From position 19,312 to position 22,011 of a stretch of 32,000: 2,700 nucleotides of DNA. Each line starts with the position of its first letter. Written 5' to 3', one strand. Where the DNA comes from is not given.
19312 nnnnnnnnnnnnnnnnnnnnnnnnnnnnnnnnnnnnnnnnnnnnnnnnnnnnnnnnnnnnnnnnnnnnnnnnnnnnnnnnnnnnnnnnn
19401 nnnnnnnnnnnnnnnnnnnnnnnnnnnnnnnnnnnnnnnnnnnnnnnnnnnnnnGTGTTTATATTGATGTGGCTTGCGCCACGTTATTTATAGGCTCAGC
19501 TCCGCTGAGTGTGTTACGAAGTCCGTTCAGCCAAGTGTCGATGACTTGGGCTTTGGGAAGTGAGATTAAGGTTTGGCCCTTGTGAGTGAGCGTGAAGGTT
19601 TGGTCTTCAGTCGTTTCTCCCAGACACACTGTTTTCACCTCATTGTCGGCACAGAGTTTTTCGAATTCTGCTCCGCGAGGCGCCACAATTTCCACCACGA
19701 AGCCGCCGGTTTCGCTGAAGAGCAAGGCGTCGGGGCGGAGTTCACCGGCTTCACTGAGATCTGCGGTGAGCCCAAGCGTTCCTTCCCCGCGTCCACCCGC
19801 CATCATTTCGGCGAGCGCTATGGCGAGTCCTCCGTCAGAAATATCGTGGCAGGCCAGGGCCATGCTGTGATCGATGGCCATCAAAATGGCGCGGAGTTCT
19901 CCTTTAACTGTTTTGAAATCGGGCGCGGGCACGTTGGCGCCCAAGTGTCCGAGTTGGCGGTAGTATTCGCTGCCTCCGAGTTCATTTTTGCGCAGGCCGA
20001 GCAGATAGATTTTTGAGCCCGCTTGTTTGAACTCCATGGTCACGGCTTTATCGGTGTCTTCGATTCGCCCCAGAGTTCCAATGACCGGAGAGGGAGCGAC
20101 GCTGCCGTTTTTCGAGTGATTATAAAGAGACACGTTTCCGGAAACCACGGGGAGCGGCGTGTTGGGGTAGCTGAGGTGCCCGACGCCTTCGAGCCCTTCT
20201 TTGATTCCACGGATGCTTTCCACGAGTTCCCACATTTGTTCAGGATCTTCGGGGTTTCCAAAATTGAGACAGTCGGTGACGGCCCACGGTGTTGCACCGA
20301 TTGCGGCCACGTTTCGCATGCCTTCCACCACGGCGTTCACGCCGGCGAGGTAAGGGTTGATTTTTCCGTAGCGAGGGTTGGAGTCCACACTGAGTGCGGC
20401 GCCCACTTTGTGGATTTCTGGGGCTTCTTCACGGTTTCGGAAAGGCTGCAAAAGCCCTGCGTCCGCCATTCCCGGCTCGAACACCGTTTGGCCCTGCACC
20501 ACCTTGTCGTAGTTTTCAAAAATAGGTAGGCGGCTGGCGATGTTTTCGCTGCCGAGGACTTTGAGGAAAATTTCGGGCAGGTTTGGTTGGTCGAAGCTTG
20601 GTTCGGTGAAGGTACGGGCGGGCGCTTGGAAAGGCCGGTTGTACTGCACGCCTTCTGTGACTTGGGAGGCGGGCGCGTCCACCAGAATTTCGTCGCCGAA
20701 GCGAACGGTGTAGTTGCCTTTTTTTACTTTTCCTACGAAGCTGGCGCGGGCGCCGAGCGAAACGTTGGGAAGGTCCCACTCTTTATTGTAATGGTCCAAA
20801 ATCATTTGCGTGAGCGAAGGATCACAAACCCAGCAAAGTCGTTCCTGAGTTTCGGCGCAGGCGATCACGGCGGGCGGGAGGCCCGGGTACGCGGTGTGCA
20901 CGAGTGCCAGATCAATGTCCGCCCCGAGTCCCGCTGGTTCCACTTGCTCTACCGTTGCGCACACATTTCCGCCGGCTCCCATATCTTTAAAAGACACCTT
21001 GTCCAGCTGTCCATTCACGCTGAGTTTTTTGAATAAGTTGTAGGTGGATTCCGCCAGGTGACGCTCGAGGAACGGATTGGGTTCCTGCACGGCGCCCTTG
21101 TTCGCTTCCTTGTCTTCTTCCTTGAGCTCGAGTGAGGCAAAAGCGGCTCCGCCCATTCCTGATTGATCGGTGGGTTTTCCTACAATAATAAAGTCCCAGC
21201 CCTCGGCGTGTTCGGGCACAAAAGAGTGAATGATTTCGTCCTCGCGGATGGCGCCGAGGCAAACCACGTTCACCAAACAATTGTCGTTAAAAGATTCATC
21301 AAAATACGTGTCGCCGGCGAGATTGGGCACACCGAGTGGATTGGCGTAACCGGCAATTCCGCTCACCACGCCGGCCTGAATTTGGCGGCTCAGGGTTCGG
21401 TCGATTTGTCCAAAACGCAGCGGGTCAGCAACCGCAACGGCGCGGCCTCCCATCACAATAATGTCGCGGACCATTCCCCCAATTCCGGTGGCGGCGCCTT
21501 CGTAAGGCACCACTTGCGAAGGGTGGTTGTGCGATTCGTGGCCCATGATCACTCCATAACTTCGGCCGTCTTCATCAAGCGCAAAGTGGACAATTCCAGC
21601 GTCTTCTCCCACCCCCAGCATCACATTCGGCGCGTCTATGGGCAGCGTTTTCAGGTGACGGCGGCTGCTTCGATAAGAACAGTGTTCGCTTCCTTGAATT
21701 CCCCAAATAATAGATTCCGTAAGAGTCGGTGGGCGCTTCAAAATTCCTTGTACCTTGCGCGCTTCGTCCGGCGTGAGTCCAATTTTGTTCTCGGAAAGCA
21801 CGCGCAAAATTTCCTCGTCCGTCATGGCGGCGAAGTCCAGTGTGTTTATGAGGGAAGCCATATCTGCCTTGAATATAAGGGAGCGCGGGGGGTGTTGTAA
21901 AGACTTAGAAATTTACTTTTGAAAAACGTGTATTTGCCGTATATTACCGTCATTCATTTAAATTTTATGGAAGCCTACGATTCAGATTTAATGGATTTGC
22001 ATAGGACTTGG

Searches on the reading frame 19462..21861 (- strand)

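Call 81: search_protein_families(library=pfam, proteins=[window:19462-21861:-], max_evalue=0.001)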
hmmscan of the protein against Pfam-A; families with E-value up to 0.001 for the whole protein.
window:19462-21861:- (800 aa): 3 families
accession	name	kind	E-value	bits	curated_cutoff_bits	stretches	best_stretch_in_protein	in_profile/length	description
PF00586.29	AIRS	-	8.1e-34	116.8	24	2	85-204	1-111/112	AIR synthase related protein, N-terminal domain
PF02769.27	AIRS_C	-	5.3e-29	101.8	23.1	2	613-760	1-155/156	AIR synthase related protein, C-terminal domain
PF18072.6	FGAR-AT_linker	-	2.4e-07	31.6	26.6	1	23-63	6-49/50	Formylglycinamide ribonucleotide amidotransferase linker domain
